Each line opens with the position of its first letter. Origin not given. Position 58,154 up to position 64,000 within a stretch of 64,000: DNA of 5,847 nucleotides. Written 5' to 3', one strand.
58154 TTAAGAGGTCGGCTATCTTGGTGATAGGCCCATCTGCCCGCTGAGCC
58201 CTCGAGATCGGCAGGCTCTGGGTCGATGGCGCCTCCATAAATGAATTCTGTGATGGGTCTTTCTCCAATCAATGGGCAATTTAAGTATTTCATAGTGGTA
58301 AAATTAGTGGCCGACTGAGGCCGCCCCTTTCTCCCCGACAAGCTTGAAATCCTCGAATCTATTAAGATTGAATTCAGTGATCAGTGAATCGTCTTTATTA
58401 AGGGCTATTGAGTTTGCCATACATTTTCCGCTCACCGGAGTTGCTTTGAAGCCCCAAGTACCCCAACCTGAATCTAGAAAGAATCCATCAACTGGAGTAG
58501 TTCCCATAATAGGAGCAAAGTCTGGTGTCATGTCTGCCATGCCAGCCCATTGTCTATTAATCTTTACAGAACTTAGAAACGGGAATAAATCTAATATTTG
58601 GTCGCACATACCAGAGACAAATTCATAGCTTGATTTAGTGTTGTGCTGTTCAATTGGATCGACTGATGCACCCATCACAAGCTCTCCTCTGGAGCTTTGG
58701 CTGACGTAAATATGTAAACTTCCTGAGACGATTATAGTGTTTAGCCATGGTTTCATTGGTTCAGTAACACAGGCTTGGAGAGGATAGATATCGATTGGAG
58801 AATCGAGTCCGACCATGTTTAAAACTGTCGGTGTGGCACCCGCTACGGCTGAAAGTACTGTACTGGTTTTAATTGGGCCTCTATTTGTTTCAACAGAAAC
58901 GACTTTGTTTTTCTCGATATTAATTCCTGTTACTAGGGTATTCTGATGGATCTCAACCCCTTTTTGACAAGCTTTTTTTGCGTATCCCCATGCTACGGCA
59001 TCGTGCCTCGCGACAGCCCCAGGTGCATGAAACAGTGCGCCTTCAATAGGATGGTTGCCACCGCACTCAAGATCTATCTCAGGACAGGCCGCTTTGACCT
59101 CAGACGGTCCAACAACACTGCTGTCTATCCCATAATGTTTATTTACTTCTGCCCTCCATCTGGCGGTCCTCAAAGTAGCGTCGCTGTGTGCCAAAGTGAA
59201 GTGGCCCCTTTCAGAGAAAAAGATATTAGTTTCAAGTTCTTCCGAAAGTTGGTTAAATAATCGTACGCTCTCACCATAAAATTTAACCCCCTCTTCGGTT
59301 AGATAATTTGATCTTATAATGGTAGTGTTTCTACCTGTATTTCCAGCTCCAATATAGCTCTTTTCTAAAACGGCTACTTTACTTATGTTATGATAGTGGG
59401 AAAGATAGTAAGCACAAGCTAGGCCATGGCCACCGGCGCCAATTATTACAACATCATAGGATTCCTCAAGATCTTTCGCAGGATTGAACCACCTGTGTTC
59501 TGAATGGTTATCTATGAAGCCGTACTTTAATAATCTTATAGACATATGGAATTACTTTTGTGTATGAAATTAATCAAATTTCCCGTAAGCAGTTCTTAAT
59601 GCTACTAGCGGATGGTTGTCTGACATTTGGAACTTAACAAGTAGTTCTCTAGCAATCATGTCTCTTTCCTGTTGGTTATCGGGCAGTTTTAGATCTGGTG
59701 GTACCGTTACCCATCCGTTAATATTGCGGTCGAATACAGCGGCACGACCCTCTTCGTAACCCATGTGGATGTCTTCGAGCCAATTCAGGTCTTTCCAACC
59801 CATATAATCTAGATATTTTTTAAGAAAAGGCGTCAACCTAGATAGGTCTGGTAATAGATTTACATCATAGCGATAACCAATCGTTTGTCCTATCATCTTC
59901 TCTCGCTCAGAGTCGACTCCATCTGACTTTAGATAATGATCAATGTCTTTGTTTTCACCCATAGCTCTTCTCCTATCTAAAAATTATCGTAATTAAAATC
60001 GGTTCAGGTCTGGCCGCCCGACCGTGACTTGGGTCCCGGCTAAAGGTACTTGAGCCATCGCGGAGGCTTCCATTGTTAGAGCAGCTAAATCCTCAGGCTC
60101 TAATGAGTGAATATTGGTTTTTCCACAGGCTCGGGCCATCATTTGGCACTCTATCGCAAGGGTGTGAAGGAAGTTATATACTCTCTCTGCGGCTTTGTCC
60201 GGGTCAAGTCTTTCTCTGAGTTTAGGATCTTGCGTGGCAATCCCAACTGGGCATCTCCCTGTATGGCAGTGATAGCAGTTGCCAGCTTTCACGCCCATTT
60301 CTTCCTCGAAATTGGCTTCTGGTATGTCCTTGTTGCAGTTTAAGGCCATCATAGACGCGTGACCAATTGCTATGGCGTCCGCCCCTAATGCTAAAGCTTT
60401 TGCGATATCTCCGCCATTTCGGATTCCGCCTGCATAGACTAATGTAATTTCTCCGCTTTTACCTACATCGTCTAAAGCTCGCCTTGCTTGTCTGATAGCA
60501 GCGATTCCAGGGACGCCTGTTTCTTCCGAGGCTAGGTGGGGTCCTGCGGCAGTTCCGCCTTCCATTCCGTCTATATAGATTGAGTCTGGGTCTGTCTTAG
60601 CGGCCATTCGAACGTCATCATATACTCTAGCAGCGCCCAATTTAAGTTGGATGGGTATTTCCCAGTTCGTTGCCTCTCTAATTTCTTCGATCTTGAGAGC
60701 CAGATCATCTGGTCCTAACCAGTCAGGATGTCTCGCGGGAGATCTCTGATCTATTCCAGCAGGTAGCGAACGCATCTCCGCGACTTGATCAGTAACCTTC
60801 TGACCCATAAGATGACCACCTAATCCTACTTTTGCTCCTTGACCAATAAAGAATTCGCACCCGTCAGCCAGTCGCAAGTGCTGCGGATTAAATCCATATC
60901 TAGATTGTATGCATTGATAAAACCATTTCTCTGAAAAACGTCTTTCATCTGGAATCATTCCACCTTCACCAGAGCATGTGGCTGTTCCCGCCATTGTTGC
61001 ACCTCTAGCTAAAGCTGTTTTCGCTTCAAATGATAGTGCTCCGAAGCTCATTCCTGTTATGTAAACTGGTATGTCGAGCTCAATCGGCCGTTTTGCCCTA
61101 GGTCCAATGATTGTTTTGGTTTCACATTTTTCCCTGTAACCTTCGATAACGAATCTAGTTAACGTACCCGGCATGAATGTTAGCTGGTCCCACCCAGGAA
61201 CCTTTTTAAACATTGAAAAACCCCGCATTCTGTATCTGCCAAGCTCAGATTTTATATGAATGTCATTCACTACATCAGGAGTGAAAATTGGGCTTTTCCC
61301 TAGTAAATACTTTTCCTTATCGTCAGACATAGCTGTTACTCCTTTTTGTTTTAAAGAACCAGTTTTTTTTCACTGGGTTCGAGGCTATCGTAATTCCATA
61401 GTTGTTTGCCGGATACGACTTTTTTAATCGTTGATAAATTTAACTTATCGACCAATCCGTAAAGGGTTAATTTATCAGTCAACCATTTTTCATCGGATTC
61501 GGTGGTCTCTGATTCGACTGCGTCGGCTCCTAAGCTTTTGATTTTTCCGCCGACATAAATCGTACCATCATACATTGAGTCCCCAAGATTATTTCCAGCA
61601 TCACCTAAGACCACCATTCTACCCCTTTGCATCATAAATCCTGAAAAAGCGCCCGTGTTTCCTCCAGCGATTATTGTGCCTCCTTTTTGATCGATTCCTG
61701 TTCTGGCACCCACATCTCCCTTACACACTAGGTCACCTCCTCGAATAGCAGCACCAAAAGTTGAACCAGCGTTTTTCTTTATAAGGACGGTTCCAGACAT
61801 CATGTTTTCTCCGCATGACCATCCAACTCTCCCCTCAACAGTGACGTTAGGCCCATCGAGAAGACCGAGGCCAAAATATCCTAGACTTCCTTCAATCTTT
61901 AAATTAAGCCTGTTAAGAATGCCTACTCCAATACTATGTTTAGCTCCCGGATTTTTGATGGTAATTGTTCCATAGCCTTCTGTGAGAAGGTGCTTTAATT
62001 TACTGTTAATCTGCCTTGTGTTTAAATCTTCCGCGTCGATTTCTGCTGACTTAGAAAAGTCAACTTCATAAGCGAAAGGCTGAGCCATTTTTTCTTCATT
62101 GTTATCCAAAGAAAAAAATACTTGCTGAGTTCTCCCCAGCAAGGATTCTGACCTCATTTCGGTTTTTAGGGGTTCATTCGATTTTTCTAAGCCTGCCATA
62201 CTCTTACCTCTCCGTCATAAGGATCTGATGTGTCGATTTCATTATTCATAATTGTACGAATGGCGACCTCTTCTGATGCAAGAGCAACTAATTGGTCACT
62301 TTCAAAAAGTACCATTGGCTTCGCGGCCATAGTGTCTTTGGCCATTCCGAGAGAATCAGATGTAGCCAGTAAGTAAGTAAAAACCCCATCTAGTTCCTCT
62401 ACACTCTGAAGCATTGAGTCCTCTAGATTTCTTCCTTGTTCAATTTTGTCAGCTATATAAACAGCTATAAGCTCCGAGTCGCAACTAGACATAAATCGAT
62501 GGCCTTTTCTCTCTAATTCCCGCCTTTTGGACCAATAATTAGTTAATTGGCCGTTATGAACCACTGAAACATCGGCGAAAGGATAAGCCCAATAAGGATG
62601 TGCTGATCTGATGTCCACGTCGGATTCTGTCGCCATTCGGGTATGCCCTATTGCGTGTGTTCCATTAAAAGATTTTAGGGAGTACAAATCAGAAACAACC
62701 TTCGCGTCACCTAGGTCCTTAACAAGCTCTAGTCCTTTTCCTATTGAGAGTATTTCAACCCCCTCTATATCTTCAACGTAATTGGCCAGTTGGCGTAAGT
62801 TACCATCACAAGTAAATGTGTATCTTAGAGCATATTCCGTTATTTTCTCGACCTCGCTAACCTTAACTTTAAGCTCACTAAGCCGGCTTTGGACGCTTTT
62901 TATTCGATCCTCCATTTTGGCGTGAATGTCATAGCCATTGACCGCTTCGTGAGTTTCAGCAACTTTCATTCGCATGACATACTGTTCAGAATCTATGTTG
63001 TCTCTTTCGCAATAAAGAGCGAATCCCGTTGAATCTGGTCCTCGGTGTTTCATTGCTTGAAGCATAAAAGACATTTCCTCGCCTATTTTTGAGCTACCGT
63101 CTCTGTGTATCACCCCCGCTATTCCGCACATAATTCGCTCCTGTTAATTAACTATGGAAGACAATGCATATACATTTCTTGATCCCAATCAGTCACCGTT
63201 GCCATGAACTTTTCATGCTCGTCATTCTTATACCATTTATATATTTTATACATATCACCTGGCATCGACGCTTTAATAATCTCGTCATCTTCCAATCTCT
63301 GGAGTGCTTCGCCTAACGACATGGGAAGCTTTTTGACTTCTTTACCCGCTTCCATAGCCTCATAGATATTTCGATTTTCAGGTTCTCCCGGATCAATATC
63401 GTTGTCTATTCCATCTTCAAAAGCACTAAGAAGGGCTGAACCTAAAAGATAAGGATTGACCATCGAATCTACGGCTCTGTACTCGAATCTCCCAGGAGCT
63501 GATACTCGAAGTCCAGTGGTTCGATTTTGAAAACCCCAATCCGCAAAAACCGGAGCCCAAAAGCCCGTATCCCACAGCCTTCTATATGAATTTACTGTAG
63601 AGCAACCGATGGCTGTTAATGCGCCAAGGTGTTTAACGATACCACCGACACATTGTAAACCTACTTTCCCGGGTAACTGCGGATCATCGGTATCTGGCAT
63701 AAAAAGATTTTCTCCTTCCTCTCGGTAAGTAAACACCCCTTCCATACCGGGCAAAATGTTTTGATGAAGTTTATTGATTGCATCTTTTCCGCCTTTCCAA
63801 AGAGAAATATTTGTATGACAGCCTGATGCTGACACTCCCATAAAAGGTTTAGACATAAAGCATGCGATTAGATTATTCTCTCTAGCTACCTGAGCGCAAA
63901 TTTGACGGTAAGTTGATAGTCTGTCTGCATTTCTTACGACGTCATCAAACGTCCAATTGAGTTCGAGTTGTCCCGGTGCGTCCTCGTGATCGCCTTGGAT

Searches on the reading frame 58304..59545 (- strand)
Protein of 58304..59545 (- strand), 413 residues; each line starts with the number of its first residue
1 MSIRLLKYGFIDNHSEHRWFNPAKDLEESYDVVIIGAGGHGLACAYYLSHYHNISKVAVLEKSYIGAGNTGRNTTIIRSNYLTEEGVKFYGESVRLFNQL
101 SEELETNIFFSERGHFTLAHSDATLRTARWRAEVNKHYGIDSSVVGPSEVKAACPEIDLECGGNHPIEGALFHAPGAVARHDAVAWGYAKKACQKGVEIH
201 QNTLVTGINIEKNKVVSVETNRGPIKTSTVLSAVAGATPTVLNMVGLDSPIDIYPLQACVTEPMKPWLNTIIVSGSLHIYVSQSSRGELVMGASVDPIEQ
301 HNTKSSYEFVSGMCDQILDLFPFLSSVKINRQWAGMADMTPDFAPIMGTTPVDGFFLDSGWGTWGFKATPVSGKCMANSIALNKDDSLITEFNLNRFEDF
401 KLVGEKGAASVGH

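Call 30: search_protein_families(library=pfam, proteins=[window:58304-59545:-], max_evalue=0.00001)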
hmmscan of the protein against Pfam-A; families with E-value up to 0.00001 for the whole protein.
window:58304-59545:- (413 aa): 4 families
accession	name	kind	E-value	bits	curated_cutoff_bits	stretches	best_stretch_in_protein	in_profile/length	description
PF01266.30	DAO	-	7.4e-62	210.3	27.9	1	31-378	1-352/353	FAD dependent oxidoreductase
PF07992.20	Pyr_redox_2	-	1.1e-06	28.8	26.1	0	30-110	1-69/291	Pyridine nucleotide-disulphide oxidoreductase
PF01946.23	Thi4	-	2.5e-06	27.4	26.2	1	30-68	18-56/235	Thi4 family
PF13738.12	Pyr_redox_3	-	3.6e-06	26.9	30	0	33-67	1-34/305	Pyridine nucleotide-disulphide oxidoreductase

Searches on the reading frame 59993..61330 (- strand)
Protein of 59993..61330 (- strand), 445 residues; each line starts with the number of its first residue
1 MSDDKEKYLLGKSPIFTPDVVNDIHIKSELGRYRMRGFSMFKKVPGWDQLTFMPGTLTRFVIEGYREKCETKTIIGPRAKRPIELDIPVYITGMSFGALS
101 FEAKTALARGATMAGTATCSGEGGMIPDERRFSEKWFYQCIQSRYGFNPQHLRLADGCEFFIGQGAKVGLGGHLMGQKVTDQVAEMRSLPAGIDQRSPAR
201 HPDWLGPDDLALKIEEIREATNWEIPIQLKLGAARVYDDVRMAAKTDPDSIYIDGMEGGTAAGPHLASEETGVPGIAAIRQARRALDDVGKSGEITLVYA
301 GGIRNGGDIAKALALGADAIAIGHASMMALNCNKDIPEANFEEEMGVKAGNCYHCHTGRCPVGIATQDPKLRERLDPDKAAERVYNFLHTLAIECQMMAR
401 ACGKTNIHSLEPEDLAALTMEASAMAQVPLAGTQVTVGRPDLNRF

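Call 30: search_protein_families(library=pfam, proteins=[window:59993-61330:-], max_evalue=0.00001)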
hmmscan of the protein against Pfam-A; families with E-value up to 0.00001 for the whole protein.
window:59993-61330:- (445 aa): 4 families
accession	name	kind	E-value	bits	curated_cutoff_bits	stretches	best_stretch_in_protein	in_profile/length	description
PF01645.23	Glu_synthase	-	9.5e-89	298.6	20.4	1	74-404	53-368/369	Conserved region in glutamate synthase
PF01070.24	FMN_dh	-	5.9e-11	42.4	24.9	1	271-332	255-311/350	FMN-dependent dehydrogenase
PF00478.31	IMPDH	-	2.9e-07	30.2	25.6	1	271-324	188-237/345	IMP dehydrogenase / GMP reductase domain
PF03060.21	NMO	-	1.2e-06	28.6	28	1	238-333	147-232/331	Nitronate monooxygenase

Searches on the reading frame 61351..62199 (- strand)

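Call 30: search_protein_families(library=pfam, proteins=[window:61351-62199:-], max_evalue=0.00001)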
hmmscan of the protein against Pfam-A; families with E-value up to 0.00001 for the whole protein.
window:61351-62199:- (282 aa): 1 family
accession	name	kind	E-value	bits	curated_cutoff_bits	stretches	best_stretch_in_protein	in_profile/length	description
PF01493.24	GXGXG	-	3e-17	63.2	32.5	1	80-232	13-182/190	GXGXG motif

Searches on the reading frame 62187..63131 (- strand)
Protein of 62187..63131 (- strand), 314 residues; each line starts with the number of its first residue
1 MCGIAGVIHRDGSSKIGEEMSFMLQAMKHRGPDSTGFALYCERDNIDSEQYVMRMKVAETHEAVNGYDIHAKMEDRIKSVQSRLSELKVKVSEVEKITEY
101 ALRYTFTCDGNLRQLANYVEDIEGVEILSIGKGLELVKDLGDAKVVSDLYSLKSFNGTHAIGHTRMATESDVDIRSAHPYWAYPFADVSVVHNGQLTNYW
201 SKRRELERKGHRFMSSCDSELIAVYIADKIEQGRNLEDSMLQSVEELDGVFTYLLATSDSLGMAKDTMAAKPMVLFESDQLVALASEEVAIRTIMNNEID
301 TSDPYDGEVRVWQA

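Call 30: search_protein_families(library=pfam, proteins=[window:62187-63131:-], max_evalue=0.00001)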
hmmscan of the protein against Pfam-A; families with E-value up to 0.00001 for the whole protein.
window:62187-63131:- (314 aa): 2 families
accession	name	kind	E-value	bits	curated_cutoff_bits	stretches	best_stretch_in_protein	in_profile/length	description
PF13537.11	GATase_7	-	1.4e-15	57.8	25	1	164-291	2-121/123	Glutamine amidotransferase domain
PF13522.11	GATase_6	-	2e-15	57.4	27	1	156-287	9-130/130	Glutamine amidotransferase domain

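Call 53: find_encoding_contigs(protein=window:62187-63131:-, flank=10000, max_places=3)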
Protein window:62187-63131:- (314 aa): 6 contigs read that carry it; 3 places shown.
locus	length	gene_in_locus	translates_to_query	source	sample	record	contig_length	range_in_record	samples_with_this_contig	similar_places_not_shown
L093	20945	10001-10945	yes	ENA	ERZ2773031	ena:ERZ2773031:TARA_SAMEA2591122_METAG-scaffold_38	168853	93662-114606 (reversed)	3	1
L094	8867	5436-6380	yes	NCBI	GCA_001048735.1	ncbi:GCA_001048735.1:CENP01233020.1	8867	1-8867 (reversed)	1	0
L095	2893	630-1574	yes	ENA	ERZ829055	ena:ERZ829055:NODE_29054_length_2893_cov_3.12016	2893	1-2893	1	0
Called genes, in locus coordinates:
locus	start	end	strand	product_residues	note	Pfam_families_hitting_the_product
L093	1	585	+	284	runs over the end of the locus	PF00158:Sigma54_activat (faint), PF13401:AAA_22 (weak), PF00004:AAA, PF07724:AAA_2, PF07728:AAA_5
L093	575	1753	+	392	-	PF05762:VWA_CoxE (weak)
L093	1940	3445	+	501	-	PF00474:SSF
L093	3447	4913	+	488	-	PF04715:, PF00425:Chorismate_bind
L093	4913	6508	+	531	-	PF04262:Glu_cys_ligase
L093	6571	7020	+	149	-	PF01641:SelR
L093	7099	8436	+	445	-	PF01266:DAO, PF07992:Pyr_redox_2 (faint)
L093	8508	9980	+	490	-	PF00120:Gln-synt_C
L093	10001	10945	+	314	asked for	PF13230:GATase_4 (faint), PF13522:GATase_6, PF13537:GATase_7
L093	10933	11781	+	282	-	PF01493:GXGXG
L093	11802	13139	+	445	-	PF01645:Glu_synthase, PF01070:FMN_dh, PF00478:IMPDH (weak), PF03060:NMO (weak)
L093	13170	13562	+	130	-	-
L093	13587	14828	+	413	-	PF01946:Thi4 (weak), PF01266:DAO, PF07992:Pyr_redox_2 (faint), PF13738:Pyr_redox_3 (faint)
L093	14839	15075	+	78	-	PF04267:SoxD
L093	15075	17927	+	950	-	PF13510:Fer2_4, PF07992:Pyr_redox_2, PF17806:SO_alpha_A3, PF01571:GCV_T, PF08669:GCV_T_C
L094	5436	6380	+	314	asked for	PF13230:GATase_4 (faint), PF13522:GATase_6, PF13537:GATase_7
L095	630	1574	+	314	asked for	PF13230:GATase_4 (faint), PF13522:GATase_6, PF13537:GATase_7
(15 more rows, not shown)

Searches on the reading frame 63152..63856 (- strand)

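Call 30: search_protein_families(library=pfam, proteins=[window:63152-63856:-], max_evalue=0.00001)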
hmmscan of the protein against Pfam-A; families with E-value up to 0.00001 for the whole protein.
window:63152-63856:- (234 aa): 1 family
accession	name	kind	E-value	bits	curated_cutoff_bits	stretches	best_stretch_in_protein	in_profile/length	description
PF00120.29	Gln-synt_C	-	8.1e-55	186.7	24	1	46-229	158-344/344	Glutamine synthetase, catalytic domain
